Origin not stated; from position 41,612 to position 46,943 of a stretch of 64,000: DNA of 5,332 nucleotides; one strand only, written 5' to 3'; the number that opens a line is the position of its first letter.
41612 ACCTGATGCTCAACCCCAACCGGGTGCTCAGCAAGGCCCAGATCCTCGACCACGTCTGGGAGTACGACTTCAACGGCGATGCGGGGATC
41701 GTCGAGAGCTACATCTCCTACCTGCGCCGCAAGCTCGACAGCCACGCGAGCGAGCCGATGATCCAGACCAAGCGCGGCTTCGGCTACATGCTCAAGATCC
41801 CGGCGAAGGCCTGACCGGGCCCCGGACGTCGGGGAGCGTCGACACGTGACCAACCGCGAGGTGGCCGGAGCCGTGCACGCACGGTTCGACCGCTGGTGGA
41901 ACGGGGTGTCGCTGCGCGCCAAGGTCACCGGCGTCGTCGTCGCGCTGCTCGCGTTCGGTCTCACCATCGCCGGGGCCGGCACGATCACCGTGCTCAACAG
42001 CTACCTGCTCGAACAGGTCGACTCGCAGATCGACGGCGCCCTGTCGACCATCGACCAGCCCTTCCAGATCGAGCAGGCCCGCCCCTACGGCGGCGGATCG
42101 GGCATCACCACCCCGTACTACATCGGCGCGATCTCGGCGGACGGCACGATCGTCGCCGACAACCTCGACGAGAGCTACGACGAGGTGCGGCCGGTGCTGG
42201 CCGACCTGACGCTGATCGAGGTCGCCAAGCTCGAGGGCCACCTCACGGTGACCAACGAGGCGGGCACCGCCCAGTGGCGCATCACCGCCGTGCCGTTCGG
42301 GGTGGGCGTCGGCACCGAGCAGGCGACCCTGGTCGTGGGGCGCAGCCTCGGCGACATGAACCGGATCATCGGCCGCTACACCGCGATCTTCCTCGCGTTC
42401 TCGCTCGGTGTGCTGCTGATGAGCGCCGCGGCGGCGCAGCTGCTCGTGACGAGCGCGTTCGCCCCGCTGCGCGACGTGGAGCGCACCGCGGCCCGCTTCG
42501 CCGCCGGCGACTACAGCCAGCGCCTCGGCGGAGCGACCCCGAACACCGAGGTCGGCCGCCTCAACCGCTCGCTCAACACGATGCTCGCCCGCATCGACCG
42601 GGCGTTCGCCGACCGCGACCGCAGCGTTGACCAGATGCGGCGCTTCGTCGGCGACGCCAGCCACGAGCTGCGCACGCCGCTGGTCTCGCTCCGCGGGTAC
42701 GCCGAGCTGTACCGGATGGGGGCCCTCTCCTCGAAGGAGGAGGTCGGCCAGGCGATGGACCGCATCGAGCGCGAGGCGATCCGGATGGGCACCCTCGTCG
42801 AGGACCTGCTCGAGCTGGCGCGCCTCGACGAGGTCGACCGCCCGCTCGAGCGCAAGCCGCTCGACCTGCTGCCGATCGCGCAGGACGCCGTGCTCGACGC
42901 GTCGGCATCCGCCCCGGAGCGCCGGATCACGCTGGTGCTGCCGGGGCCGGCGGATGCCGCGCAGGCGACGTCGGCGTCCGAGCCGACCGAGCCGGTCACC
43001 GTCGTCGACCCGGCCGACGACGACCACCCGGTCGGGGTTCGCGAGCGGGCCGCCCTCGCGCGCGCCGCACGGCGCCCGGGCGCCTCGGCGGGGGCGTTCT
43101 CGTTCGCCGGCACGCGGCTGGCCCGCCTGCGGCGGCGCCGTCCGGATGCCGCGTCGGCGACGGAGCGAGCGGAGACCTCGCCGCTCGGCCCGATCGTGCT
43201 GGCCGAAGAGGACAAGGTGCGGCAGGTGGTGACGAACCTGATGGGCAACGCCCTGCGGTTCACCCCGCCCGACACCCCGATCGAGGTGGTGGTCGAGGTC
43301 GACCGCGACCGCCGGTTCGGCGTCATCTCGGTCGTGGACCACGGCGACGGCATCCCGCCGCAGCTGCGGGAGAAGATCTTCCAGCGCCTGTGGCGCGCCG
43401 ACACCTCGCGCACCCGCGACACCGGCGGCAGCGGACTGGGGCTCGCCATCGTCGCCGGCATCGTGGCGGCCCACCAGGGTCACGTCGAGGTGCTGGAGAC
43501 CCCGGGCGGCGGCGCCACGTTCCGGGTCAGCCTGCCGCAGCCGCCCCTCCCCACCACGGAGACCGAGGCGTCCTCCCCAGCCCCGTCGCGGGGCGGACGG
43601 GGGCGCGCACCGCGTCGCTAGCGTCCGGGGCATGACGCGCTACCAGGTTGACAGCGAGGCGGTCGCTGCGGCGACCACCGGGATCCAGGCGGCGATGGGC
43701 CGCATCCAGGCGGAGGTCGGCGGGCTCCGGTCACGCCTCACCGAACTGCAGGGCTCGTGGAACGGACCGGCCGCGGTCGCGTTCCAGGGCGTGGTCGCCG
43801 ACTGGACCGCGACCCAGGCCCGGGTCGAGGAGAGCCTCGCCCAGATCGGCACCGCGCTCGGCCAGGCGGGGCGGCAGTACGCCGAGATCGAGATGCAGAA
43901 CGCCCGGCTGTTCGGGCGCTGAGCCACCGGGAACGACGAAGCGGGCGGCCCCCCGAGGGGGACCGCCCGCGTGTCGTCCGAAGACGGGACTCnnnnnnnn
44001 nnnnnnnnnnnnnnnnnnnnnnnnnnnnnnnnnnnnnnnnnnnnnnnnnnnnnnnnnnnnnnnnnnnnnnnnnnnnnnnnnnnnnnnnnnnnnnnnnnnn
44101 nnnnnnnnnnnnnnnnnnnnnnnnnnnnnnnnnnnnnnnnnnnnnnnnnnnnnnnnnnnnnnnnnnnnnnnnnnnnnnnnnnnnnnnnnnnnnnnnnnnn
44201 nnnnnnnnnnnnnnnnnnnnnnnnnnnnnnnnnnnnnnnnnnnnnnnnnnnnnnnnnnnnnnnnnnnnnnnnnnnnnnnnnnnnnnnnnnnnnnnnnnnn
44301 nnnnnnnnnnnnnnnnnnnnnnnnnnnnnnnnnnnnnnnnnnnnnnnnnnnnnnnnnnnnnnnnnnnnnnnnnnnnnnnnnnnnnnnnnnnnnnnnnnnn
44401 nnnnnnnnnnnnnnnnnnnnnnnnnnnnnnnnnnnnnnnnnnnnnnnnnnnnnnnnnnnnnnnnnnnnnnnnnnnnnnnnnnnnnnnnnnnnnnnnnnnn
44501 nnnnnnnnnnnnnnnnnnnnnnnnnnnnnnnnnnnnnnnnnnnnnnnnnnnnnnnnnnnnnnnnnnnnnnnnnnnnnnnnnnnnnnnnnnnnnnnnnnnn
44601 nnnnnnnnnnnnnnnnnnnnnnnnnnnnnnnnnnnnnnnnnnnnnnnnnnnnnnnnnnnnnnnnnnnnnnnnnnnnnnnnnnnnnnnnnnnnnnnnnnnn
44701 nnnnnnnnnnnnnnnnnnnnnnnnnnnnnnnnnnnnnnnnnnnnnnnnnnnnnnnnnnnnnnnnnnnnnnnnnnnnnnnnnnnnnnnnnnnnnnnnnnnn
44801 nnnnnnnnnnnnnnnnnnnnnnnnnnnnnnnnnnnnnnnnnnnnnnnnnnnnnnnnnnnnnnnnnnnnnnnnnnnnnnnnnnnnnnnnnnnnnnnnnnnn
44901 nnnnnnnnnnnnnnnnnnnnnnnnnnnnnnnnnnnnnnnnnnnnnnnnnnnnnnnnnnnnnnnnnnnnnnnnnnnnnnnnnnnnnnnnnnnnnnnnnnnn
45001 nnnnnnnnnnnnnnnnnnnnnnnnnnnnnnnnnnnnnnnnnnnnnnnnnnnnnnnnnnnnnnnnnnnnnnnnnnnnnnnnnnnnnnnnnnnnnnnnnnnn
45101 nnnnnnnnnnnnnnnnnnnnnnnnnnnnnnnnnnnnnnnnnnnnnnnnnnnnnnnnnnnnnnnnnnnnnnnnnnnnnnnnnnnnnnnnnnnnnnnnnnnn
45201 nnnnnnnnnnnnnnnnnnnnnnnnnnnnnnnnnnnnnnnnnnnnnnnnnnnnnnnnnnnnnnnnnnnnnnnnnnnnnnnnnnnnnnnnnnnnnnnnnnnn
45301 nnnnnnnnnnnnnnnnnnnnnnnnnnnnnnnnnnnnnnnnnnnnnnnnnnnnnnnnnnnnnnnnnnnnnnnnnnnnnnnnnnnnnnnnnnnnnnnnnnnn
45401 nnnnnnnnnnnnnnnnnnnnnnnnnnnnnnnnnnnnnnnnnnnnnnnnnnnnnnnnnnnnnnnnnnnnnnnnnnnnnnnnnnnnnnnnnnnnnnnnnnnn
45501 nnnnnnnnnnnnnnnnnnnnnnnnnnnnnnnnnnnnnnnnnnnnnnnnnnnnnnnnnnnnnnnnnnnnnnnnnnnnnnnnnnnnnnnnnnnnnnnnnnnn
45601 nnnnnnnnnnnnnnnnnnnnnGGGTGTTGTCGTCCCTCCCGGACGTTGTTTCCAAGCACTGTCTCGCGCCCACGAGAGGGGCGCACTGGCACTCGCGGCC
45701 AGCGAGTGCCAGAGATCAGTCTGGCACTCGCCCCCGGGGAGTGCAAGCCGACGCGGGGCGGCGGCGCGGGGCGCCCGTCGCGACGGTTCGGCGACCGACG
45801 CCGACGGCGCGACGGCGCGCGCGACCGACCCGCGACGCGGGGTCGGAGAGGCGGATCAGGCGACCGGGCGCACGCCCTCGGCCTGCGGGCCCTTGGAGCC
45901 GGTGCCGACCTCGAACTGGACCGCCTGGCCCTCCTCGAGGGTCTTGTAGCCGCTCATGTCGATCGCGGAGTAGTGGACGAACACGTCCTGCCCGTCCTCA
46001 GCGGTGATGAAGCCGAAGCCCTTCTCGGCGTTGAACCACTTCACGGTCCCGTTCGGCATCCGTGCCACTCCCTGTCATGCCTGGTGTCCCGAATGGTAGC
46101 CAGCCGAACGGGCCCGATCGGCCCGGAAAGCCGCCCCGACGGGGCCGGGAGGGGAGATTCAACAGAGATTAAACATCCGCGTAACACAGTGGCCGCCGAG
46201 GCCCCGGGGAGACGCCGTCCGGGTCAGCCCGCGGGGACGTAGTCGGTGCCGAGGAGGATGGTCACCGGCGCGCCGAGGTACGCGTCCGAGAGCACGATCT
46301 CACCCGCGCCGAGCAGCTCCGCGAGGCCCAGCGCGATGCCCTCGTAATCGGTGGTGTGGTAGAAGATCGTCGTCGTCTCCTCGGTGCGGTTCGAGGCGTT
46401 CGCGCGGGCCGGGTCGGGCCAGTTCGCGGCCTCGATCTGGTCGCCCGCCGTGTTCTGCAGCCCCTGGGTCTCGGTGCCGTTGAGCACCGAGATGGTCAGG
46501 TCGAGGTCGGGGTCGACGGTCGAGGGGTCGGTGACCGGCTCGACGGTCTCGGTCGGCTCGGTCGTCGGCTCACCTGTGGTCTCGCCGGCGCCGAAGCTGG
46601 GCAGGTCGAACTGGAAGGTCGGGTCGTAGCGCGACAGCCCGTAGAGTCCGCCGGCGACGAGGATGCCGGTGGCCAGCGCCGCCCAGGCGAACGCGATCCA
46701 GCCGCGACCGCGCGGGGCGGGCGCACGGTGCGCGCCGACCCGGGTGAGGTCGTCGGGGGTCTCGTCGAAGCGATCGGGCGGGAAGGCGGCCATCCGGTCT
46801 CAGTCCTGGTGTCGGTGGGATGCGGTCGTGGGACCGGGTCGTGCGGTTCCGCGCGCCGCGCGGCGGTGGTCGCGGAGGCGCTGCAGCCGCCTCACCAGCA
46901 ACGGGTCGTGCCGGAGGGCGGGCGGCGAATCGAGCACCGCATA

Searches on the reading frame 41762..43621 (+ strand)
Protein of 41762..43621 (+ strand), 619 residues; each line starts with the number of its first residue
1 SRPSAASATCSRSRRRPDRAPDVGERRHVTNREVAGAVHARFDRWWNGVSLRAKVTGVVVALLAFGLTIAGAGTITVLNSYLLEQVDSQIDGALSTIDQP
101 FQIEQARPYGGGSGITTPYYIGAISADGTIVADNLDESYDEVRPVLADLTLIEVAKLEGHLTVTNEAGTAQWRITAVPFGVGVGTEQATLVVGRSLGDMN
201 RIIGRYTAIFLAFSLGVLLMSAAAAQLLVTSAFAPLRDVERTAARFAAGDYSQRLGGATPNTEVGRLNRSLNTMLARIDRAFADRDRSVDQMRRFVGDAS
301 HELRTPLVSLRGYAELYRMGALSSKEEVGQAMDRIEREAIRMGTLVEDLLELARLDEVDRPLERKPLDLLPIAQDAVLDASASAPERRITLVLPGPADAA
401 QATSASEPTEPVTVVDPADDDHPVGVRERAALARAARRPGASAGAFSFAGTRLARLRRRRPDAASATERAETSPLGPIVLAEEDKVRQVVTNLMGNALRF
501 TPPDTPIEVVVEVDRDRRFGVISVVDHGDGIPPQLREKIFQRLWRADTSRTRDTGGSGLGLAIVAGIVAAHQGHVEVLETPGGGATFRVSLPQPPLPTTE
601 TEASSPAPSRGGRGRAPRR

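Call 15: search_protein_families(library=pfam, proteins=[window:41762-43621:+], max_evalue=0.001)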
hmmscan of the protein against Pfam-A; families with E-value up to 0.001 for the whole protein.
window:41762-43621:+ (619 aa): 4 families
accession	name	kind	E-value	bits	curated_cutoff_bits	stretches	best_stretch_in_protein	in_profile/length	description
PF02518.31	HATPase_c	-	5.8e-28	98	26.4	1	482-594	2-110/111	Histidine kinase-, DNA gyrase B-, and HSP90-like ATPase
PF00512.31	HisKA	-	2.1e-18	66.5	26.9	1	292-357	2-65/66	His Kinase A (phospho-acceptor) domain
PF00672.30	HAMP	-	5.2e-10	39.9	25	1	233-278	7-51/53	HAMP domain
PF13581.12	HATPase_c_2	-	0.00022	21.7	27.4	1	482-571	28-112/127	Histidine kinase-like ATPase domain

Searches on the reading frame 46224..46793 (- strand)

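Call 4: search_protein_families(library=pfam, proteins=[window:46224-46793:-], max_evalue=0.01)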
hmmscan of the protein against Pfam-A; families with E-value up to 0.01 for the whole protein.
window:46224-46793:- (189 aa): 1 family
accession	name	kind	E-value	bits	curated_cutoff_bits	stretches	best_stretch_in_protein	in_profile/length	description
PF13399.11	LytR_C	-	7.4e-12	46.5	22.2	1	98-185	1-86/86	LytR cell envelope-related transcriptional attenuator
